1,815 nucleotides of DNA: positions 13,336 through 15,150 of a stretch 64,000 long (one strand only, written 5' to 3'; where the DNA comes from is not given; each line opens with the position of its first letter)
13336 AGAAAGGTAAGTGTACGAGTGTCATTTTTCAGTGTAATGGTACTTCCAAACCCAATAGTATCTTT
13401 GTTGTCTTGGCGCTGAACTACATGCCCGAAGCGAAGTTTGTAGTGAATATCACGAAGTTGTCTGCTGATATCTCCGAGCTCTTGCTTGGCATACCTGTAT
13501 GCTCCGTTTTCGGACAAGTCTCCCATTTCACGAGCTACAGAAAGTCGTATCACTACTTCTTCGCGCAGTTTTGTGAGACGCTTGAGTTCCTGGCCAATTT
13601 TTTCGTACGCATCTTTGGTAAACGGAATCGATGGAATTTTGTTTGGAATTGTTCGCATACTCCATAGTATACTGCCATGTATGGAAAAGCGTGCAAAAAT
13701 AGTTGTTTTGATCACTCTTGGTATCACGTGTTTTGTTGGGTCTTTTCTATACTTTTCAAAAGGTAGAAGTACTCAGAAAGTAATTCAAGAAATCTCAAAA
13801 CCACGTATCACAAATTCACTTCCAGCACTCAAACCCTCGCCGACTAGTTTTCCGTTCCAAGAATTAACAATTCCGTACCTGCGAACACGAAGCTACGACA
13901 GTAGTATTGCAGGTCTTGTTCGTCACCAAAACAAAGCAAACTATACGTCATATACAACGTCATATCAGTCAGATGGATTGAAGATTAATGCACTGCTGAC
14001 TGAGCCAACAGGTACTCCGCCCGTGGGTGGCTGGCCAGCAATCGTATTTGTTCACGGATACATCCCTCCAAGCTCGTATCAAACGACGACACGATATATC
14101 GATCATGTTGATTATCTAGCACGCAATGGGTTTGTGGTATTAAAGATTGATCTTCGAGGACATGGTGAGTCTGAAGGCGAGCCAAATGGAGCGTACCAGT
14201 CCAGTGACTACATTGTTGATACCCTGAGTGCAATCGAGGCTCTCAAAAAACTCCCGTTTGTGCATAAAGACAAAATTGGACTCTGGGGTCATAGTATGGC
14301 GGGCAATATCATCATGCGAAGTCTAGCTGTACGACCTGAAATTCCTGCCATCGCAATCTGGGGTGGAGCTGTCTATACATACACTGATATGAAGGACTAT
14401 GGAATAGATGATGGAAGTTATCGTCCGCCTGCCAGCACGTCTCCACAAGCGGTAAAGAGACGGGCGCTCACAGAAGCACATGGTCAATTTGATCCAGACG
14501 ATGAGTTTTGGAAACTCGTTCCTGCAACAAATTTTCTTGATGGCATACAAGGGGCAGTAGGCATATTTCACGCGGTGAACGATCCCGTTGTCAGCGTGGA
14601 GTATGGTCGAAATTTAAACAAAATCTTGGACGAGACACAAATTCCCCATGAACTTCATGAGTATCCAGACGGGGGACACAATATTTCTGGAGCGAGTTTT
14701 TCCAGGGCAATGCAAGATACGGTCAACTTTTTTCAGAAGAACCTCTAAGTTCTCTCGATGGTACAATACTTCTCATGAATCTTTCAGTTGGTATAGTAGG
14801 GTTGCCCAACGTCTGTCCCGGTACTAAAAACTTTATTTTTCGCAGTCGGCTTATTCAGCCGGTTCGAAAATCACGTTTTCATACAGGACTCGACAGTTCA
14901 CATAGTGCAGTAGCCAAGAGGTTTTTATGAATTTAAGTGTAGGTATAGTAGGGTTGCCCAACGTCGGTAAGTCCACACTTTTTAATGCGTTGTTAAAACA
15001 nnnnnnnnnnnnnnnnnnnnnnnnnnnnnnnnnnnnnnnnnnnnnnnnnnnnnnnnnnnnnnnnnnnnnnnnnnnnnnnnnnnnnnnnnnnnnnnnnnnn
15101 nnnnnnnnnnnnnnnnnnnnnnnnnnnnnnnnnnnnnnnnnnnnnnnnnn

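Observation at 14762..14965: uORF made by duplication of the ychF start: 13 identical N-terminal residues encoded with synonymous differences, ATGA stop-start overlap with ychF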

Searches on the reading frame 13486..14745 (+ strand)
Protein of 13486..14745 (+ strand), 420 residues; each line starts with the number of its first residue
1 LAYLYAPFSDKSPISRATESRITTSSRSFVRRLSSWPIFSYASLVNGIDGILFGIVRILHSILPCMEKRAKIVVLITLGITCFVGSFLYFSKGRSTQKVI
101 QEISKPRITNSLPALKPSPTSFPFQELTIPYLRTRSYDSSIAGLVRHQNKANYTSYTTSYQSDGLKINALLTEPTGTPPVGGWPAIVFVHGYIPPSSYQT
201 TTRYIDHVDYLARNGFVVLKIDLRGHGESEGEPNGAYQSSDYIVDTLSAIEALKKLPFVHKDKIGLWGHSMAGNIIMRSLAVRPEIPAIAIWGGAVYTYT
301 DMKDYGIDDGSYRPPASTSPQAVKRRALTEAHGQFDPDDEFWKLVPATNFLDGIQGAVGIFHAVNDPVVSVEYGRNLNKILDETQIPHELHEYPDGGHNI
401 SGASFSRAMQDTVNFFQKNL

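Call 61: search_protein_families(library=pfam, proteins=[window:13486-14745:+], max_evalue=1)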
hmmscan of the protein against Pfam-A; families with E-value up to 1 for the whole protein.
window:13486-14745:+ (420 aa): 13 families
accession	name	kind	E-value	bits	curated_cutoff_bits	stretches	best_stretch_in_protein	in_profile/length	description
PF12146.15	Hydrolase_4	-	5.5e-16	59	27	1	185-296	6-111/239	Serine aminopeptidase, S33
PF00561.26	Abhydrolase_1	-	2.5e-13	50.7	25.8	2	184-290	1-98/245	alpha/beta hydrolase fold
PF00326.27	Peptidase_S9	-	2.7e-11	43.8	22.6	1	208-420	7-210/213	Prolyl oligopeptidase family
PF12697.13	Abhydrolase_6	-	5.6e-11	44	26.3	1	186-319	1-117/217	Alpha/beta hydrolase family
PF02129.25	Peptidase_S15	-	1.7e-10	41.5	23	1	163-299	1-133/262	X-Pro dipeptidyl-peptidase (S15 family)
PF01738.24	DLH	-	2.6e-07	30.9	21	2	169-294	3-129/217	Dienelactone hydrolase family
PF08840.17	BAAT_C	-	0.00017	22.1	20.9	1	249-401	9-161/210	BAAT / Acyl-CoA thioester hydrolase C terminal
PF06500.17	FrsA-like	-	0.00036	19.9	22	1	162-298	176-302/414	Esterase FrsA-like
PF02230.22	Abhydrolase_2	-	0.0053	17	23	1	361-417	162-214/217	Phospholipase/Carboxylesterase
PF12740.14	PETase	-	0.0073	16.2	28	1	174-289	47-152/263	PET hydrolase-like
PF05448.18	AXE1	-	0.0085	15.3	21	0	158-235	59-130/321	Acetyl xylan esterase (AXE1)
PF20434.5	BD-FAE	-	0.017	15.1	26.8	0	335-380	169-214/215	BD-FAE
PF07224.18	Chlorophyllase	-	0.066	12.4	26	1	180-276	39-130/301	Chlorophyllase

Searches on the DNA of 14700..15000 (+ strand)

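Call 29: search_rna_families(source=window, start=14700, end=15000, threshold=evalue, max_evalue=10)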
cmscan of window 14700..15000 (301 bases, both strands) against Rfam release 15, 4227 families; matches with E-value up to 10: 1.
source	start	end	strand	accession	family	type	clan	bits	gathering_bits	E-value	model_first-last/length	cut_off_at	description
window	14700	14763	-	RF02281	TtnuCD4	Gene; snRNA; snoRNA; CD-box;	-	14.2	60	3.7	1-60/60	no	Tetrahymena snoRNA TtnuCD4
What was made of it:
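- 14814..14926 (+): 113-nt spacer of unknown origin, containing a 14-bp imperfect hairpin (14837-14870) and the SD. No Rfam family (call 29).
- On Regulatory leader peptide / attenuator: No Rfam match (call 29).
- Tried and rejected: There is no Rfam hit above noise (call 29).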

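Call 50: search_dna_similar(query=window:14814-14926:+, collection=plasmids, mode=distant, max_evalue=1, max_rows=8)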
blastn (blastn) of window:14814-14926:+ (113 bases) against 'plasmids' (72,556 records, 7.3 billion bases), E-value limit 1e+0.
Records with a match: 1; places in all: 1; records where one place covers at least 80% of the query: 0.
Best place of each record, by identity: 90-95% 1.
By first word of the organism name: Listeria 1.
By predicted mobility (MOB-suite, as given by PLSDB): non-mobilizable 1.
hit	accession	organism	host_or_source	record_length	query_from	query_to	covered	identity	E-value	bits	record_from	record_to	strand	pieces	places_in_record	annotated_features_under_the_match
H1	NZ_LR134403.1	Listeria monocytogenes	Homo sapiens,Vein blood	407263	38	68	27%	90.3%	1e+0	40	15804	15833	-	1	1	molybdenum ABC transporter permease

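Call 51: search_dna_similar(query=window:14814-14926:+, collection=phages, mode=distant, max_evalue=1, max_rows=8)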
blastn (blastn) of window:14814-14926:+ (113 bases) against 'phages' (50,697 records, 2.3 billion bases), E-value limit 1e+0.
No match.
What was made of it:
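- Tried and rejected: Plasmid and phage records gave nothing meaningful (calls 50, 51).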

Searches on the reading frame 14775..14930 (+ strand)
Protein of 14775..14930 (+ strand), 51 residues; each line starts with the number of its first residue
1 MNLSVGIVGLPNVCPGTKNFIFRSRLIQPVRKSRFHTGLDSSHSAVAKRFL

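Call 8: find_encoding_contigs(protein=window:14775-14930:+, flank=3000, max_places=10)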
Protein window:14775-14930:+ (51 aa): no gene with exactly this product is on record in the collection.

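Call 59: find_homologous_proteins(query=window:14775-14927:+, max_evalue=10)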
Query seq(51 aa): no candidate shares three 5-residue words with the query. No homologue found.
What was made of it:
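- Tried and rejected: The 51-aa search returned no candidates at all, even though YchF N-termini share words with the query, so that negative is weak (call 59).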

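Call 61: search_protein_families(library=pfam, proteins=[window:14775-14927:+], max_evalue=1)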
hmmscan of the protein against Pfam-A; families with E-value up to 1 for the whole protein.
seq(51 aa): 0 families
